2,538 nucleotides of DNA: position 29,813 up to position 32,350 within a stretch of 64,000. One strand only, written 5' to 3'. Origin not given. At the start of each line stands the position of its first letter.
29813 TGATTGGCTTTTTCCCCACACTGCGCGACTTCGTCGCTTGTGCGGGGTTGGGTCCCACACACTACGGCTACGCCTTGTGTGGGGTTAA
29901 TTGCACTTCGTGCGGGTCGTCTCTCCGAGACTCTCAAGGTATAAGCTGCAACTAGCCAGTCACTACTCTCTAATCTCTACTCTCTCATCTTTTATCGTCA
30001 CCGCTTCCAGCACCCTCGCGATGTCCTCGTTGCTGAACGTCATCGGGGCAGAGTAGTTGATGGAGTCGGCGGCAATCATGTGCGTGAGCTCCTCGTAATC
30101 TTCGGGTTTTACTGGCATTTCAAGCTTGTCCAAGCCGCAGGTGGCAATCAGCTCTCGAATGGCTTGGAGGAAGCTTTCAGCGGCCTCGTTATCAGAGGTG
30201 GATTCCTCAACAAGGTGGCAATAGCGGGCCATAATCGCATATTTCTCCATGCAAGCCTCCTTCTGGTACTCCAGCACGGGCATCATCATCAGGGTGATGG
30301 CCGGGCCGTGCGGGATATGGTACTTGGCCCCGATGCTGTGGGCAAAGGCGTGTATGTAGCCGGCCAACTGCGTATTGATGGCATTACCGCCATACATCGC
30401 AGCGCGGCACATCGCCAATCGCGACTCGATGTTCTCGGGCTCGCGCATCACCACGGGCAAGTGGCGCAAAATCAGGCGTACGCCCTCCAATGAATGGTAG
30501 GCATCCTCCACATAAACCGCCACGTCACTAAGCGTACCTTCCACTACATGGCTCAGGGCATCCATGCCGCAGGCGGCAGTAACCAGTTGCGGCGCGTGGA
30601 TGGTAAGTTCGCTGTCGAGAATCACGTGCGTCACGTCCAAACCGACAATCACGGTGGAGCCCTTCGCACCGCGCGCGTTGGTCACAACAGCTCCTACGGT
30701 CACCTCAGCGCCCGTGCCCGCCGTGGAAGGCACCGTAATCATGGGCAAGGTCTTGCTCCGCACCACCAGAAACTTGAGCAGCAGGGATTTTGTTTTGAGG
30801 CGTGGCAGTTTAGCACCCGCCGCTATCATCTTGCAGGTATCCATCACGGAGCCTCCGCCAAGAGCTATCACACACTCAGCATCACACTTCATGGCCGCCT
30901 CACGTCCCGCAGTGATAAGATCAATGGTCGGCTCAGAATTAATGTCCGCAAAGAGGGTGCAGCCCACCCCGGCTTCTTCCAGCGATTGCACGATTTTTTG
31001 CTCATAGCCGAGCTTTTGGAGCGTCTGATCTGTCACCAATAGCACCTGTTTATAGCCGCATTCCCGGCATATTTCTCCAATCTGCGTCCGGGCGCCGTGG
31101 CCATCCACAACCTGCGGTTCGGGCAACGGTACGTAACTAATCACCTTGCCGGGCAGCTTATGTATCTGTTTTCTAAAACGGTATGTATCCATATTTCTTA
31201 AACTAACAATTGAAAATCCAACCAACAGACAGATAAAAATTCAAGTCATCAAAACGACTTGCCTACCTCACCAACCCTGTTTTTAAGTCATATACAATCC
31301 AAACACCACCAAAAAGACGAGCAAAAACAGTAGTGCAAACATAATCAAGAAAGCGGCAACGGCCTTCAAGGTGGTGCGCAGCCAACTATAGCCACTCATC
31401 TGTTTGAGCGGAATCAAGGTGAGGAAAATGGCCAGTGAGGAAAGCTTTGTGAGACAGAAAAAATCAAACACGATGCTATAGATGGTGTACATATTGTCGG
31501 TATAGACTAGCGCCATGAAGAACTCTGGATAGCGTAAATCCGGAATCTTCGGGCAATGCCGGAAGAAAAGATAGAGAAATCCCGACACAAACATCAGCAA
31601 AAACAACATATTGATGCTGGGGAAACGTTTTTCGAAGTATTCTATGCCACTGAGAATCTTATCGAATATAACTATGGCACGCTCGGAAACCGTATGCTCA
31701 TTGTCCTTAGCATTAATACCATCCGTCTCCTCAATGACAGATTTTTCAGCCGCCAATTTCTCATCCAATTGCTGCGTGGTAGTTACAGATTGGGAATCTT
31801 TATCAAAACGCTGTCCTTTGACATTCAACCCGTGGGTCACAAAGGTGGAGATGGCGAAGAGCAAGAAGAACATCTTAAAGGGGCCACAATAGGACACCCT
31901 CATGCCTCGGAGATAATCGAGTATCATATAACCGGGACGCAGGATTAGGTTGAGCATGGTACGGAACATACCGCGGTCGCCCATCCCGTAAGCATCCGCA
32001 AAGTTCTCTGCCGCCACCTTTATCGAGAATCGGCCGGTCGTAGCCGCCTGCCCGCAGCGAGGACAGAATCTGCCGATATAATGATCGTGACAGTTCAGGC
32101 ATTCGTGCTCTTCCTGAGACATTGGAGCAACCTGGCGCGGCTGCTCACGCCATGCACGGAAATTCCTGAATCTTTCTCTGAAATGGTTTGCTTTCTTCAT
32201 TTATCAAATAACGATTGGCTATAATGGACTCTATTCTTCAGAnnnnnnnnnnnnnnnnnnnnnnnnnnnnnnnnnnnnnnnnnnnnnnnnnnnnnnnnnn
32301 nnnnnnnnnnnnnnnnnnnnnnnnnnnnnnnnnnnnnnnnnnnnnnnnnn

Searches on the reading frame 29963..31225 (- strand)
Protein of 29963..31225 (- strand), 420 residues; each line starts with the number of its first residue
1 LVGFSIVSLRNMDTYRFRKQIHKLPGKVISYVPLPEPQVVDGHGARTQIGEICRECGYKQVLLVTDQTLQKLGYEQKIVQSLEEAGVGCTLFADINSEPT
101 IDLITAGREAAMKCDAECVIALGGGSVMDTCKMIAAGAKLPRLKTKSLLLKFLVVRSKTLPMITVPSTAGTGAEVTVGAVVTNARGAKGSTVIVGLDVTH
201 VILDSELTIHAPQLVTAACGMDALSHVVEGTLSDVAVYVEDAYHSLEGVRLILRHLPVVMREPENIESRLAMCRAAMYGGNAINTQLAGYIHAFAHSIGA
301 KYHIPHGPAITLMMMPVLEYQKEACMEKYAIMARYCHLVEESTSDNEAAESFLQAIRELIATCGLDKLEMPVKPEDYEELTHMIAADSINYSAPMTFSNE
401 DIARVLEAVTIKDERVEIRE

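Call 61: search_protein_families(library=pfam, proteins=[window:29963-31225:-], max_evalue=0.0001)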
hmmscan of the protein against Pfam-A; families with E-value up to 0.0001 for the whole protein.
window:29963-31225:- (420 aa): 3 families
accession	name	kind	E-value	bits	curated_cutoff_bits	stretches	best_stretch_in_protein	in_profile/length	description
PF00465.25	Fe-ADH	-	1e-37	129.7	31.3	1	38-188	3-151/168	Iron-containing alcohol dehydrogenase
PF25137.1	ADH_Fe_C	-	1e-31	110.6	27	1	216-408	1-192/194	Fe-containing alcohol dehydrogenase family, C-terminal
PF13685.12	Fe-ADH_2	-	9e-14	52.2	28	1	42-141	3-100/149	Iron-containing alcohol dehydrogenase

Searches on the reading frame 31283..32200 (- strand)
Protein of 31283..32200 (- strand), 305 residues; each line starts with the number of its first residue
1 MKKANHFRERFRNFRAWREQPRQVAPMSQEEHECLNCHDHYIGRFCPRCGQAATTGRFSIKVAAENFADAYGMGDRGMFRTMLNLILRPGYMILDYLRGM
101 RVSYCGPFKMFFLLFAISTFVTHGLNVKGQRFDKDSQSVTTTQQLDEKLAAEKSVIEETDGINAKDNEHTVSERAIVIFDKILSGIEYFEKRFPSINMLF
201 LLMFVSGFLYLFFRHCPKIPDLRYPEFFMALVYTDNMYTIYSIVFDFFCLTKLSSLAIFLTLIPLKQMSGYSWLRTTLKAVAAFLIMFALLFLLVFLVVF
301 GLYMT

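Call 61: search_protein_families(library=pfam, proteins=[window:31283-32200:-], max_evalue=0.0001)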
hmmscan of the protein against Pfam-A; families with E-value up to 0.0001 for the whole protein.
window:31283-32200:- (305 aa): 1 family
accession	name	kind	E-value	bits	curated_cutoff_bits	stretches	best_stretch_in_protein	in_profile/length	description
PF12412.13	DUF3667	-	1.1e-13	50.9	27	1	75-118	1-44/45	Protein of unknown function (DUF3667)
